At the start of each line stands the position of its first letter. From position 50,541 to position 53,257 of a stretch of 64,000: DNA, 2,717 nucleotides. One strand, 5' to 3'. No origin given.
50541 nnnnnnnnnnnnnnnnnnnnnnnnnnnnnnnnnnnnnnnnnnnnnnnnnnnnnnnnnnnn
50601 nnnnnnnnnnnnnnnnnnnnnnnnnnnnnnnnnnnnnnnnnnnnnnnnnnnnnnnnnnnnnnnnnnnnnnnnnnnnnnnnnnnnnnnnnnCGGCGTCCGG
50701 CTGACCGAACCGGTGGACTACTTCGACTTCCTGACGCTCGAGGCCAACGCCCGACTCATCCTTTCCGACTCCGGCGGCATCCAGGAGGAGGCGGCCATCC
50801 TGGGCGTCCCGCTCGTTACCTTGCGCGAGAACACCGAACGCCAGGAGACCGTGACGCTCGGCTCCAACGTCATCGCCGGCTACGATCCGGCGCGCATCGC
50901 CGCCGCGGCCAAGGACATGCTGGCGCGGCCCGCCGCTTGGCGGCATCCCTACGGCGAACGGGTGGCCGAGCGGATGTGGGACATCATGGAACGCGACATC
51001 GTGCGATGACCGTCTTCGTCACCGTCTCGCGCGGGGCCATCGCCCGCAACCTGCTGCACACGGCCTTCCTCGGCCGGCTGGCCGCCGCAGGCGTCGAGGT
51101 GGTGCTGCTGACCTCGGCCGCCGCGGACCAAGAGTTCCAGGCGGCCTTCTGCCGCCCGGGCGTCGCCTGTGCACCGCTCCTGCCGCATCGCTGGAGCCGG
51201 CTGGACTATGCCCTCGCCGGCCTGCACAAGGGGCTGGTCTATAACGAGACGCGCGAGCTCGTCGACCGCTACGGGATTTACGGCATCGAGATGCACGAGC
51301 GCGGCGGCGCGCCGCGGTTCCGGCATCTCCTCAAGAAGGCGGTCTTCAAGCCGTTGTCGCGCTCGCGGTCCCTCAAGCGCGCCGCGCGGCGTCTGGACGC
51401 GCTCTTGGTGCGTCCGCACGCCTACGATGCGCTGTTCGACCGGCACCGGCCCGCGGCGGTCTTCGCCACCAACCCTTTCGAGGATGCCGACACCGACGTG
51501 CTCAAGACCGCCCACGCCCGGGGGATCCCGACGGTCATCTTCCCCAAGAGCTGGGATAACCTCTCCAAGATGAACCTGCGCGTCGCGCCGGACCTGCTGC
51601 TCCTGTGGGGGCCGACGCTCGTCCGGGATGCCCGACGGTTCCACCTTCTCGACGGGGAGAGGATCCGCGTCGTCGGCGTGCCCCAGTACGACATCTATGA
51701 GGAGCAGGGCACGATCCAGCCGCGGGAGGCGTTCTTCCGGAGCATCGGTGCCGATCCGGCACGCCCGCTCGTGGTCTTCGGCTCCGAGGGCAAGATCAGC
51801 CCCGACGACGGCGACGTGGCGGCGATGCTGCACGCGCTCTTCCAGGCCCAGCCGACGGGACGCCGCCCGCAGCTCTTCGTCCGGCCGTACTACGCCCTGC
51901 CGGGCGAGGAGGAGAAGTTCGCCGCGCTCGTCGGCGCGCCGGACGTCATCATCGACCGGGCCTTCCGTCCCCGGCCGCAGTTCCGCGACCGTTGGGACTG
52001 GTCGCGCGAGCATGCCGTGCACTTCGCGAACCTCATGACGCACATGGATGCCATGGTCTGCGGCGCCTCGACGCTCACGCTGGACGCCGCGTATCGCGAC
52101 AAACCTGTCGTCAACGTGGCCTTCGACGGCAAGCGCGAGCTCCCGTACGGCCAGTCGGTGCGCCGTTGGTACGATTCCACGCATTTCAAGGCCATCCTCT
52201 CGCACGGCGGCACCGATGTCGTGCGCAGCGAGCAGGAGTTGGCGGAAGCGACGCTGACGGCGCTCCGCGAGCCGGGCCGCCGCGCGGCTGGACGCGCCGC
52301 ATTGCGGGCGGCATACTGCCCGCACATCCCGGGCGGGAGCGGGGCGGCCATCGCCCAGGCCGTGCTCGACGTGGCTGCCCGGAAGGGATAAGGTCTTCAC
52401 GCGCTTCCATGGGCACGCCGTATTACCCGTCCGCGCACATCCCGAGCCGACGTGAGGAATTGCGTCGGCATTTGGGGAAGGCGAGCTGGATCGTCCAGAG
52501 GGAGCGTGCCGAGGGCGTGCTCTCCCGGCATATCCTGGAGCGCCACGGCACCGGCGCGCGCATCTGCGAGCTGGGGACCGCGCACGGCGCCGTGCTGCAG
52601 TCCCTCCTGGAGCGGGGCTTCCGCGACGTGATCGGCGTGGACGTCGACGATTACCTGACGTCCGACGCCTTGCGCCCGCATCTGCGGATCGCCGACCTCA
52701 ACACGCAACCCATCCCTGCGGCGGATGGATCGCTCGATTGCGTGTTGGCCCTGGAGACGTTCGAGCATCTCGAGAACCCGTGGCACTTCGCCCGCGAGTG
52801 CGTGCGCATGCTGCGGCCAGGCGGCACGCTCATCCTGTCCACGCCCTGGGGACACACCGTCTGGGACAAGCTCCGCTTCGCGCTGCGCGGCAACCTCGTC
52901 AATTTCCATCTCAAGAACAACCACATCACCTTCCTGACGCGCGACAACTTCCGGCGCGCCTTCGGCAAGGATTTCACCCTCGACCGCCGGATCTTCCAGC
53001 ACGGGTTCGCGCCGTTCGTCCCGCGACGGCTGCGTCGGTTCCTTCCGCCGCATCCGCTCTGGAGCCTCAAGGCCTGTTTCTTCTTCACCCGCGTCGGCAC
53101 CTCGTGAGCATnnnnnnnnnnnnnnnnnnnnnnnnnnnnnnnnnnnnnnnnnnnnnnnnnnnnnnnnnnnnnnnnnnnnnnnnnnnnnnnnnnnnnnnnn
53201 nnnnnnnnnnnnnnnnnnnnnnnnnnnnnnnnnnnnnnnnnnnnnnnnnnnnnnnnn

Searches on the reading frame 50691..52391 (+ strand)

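Call 21: search_protein_families(library=pfam, proteins=[window:50691-52391:+], max_evalue=0.00001)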
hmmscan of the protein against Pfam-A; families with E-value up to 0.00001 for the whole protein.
window:50691-52391:+ (566 aa): 0 families

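Call 48: search_protein_families(library=ncbifam, proteins=[window:50937-52391:+], max_evalue=0.01)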
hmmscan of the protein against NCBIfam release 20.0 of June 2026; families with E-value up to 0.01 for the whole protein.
window:50937-52391:+ (484 aa): 1 family
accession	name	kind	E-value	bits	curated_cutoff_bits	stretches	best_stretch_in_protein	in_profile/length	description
NF046086.1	BFO_1060_trans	domain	0.00016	21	200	1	166-282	42-168/365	BFO_1060 family glycosyltransferase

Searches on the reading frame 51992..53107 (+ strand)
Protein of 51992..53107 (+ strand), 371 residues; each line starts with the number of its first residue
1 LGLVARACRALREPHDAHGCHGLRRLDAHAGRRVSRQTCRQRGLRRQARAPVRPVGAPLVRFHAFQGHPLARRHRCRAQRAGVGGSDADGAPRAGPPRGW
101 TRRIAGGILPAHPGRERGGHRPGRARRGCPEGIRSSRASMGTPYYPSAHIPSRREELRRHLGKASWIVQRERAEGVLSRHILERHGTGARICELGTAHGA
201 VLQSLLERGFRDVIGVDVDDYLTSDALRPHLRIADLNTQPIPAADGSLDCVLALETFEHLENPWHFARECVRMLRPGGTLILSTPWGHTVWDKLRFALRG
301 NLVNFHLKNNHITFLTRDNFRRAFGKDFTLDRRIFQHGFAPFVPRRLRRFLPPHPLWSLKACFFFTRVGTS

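Call 88: search_protein_families(library=pfam, proteins=[window:51992-53107:+], max_evalue=0.001)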
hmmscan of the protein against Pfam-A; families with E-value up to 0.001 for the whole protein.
window:51992-53107:+ (371 aa): 4 families
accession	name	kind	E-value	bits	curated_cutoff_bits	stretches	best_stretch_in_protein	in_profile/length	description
PF13489.12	Methyltransf_23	-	9.5e-16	58.4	27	1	181-325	16-155/164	Methyltransferase domain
PF08241.18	Methyltransf_11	-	3e-15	57.1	21.2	1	193-282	2-95/95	Methyltransferase domain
PF13649.12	Methyltransf_25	-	2.2e-09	38.3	27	1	191-278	1-97/97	Methyltransferase domain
PF08242.18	Methyltransf_12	-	1.3e-08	35.9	30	1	193-280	2-98/98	Methyltransferase domain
